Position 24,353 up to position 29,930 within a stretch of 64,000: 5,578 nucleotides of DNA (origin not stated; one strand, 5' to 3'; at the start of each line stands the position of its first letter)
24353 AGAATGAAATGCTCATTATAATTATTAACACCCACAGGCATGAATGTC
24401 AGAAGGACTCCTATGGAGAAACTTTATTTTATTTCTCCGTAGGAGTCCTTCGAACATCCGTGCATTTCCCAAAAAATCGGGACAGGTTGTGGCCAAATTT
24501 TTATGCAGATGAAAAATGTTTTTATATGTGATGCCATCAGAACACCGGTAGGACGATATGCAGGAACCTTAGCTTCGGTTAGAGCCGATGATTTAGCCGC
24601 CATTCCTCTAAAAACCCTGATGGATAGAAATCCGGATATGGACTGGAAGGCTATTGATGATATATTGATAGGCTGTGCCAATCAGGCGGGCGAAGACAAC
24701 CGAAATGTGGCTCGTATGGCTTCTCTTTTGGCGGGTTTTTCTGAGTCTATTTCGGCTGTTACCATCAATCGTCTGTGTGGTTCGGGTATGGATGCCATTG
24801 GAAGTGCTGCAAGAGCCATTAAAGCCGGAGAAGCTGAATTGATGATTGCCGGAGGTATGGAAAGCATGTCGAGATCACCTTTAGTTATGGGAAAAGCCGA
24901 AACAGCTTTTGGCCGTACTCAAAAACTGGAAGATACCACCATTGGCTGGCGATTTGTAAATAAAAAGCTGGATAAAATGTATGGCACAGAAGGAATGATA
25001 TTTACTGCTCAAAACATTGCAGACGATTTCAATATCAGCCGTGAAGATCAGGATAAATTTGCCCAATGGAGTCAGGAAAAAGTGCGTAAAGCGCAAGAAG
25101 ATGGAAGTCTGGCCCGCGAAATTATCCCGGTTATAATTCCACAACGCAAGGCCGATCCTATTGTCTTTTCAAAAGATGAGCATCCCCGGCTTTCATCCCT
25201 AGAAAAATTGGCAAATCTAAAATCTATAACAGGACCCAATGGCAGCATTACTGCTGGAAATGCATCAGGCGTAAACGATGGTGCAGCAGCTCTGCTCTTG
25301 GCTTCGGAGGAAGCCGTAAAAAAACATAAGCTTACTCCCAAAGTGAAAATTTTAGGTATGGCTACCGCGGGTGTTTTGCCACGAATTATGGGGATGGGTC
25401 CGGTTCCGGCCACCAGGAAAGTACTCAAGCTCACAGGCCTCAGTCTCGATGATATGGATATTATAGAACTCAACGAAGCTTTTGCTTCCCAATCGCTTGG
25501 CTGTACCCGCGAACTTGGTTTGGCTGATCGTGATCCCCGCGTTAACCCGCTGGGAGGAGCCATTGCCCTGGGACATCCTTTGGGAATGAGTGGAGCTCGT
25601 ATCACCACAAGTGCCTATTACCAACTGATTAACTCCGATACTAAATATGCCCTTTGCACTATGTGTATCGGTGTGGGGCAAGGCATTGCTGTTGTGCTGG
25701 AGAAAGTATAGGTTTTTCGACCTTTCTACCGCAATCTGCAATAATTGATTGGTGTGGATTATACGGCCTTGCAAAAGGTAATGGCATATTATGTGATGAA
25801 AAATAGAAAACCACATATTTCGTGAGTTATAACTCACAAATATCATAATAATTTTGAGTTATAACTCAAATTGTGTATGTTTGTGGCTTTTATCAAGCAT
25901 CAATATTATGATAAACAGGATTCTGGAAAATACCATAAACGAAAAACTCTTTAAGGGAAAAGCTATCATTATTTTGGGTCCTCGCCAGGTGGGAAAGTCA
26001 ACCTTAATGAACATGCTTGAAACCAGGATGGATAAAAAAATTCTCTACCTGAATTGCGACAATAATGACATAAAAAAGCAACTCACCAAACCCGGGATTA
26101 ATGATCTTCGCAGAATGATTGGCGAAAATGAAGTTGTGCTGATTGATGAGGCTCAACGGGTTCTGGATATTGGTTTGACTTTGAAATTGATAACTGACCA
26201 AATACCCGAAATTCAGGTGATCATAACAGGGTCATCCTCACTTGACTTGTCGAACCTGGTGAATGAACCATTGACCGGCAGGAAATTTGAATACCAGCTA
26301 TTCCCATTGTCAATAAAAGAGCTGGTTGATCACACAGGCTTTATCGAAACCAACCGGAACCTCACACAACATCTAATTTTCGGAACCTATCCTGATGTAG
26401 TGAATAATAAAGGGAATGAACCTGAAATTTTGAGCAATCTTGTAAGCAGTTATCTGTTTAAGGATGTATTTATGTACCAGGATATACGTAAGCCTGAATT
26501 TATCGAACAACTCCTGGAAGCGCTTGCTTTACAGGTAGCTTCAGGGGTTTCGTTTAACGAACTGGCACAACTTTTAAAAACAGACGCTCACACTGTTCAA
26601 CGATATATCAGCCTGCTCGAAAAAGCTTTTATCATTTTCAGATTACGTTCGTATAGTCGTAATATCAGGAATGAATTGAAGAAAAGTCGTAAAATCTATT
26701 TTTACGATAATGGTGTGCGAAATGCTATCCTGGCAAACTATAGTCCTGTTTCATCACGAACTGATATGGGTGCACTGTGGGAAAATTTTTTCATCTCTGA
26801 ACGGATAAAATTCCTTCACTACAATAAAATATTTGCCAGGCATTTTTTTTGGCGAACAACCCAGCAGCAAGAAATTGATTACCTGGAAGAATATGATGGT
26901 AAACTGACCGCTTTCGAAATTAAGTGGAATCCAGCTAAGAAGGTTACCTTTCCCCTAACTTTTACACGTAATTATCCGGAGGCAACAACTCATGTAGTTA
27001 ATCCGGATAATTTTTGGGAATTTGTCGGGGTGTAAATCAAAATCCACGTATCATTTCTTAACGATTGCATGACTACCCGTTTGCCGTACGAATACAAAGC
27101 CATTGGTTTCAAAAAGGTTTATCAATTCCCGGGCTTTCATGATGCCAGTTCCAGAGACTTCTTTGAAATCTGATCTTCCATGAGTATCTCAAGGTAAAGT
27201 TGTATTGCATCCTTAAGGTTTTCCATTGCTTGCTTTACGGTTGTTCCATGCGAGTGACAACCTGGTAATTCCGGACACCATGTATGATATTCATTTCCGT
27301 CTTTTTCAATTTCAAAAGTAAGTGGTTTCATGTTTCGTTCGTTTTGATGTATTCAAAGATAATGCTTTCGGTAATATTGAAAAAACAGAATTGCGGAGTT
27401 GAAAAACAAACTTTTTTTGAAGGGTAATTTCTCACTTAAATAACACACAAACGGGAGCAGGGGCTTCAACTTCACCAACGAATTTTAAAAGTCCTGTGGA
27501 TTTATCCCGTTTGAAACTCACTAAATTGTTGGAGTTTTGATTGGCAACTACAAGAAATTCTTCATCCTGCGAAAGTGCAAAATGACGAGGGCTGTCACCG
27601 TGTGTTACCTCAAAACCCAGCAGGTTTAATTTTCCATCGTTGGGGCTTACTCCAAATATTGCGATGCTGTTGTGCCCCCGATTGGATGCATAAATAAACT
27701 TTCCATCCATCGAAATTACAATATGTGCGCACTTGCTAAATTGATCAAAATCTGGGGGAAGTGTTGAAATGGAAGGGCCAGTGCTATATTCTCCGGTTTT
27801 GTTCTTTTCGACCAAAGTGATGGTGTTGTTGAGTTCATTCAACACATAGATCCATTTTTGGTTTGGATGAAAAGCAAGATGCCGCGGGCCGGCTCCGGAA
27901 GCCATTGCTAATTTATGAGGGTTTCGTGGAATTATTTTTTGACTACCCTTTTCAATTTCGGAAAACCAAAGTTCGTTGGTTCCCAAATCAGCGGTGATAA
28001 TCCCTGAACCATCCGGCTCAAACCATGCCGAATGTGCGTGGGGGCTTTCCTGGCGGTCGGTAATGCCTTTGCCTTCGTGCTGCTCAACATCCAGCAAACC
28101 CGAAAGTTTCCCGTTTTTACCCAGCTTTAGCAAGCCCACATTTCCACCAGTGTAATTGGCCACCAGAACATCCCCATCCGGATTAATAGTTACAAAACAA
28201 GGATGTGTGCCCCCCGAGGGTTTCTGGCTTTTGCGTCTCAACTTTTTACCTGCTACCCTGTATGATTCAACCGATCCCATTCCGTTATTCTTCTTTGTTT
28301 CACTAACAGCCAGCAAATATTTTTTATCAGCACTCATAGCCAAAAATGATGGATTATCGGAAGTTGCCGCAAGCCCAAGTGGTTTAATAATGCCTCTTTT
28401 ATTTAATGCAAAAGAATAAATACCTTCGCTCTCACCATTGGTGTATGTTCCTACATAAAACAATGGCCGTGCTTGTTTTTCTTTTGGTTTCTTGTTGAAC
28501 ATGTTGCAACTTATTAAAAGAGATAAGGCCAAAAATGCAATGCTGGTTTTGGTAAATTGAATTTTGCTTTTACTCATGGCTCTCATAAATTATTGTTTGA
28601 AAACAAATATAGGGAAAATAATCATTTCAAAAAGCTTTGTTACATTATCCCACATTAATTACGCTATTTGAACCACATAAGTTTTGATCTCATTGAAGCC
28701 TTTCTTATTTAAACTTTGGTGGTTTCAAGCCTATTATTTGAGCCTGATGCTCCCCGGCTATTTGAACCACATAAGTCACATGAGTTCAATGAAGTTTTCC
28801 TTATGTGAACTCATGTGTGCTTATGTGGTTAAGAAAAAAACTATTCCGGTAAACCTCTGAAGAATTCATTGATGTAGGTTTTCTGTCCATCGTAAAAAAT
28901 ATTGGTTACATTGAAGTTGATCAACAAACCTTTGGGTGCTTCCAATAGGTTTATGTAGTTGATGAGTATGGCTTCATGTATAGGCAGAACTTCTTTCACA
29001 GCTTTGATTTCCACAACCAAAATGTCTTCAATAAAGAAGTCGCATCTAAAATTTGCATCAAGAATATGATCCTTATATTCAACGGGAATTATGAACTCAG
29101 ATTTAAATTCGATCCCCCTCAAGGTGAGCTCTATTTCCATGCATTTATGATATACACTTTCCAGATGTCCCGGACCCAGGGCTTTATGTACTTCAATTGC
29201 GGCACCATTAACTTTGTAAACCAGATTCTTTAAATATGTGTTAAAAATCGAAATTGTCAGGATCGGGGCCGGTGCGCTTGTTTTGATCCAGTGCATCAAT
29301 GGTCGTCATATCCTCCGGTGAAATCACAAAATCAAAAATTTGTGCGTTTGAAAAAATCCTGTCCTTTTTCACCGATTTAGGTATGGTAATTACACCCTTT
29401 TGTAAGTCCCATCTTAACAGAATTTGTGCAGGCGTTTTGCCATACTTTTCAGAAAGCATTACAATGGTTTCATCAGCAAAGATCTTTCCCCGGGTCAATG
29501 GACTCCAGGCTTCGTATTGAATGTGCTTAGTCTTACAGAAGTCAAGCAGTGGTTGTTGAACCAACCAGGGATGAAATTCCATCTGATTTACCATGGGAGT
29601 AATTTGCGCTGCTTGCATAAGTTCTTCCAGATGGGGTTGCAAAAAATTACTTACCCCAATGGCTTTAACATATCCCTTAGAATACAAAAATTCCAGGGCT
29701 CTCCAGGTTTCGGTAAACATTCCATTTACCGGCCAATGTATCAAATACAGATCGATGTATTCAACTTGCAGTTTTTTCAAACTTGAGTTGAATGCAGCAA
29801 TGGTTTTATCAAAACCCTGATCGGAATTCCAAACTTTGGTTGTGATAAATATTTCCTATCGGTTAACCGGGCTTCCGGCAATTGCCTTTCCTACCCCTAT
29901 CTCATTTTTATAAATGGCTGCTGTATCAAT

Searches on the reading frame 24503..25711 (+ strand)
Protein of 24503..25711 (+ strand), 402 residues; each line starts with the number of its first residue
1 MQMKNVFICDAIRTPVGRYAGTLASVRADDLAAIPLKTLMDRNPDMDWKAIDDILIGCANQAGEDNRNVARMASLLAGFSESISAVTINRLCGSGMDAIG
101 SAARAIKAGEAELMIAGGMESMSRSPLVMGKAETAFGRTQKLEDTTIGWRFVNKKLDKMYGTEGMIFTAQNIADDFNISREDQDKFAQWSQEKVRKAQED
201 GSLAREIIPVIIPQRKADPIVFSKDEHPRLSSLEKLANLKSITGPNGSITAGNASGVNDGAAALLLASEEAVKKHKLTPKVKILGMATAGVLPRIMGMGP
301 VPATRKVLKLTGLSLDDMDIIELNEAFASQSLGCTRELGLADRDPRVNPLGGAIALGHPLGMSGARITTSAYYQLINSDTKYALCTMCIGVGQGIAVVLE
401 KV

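Call 36: search_protein_families(library=pfam, proteins=[window:24503-25711:+], max_evalue=0.000001)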
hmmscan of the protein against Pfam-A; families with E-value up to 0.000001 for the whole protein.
window:24503-25711:+ (402 aa): 2 families
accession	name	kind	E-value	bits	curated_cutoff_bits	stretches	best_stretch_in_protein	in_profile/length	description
PF00108.29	Thiolase_N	-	1.9e-70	237.7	26.4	1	6-270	1-260/260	Thiolase, N-terminal domain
PF02803.24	Thiolase_C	-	9.3e-43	145.2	27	1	278-401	2-123/123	Thiolase, C-terminal domain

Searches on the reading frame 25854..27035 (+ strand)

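Call 36: search_protein_families(library=pfam, proteins=[window:25854-27035:+], max_evalue=0.000001)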
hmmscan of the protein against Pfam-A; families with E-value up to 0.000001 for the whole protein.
window:25854-27035:+ (393 aa): 2 families
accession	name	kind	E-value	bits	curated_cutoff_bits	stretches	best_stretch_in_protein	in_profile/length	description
PF13635.12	DUF4143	-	3.8e-39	134.4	28.1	1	203-359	2-160/160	Domain of unknown function (DUF4143)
PF13173.12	AAA_14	-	9.3e-30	103.7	27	1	35-157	2-128/129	AAA domain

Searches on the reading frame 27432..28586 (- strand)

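Call 36: search_protein_families(library=pfam, proteins=[window:27432-28586:-], max_evalue=0.000001)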
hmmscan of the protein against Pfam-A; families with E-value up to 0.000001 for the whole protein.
window:27432-28586:- (384 aa): 2 families
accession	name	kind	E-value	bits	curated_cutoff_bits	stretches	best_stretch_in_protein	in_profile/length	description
PF10282.15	Lactonase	-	9e-102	341.2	21.7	1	43-383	2-344/344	Lactonase, 7-bladed beta-propeller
PF07433.17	DUF1513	-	6.2e-07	29.2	27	0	84-144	58-117/304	Protein of unknown function (DUF1513)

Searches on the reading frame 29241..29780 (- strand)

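Call 36: search_protein_families(library=pfam, proteins=[window:29241-29780:-], max_evalue=0.000001)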
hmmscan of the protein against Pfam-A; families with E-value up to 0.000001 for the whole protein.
window:29241-29780:- (179 aa): 1 family
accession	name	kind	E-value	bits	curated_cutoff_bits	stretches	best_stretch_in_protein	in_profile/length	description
PF00248.27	Aldo_ket_red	-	2e-32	112.9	24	1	2-165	96-290/291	Aldo/keto reductase family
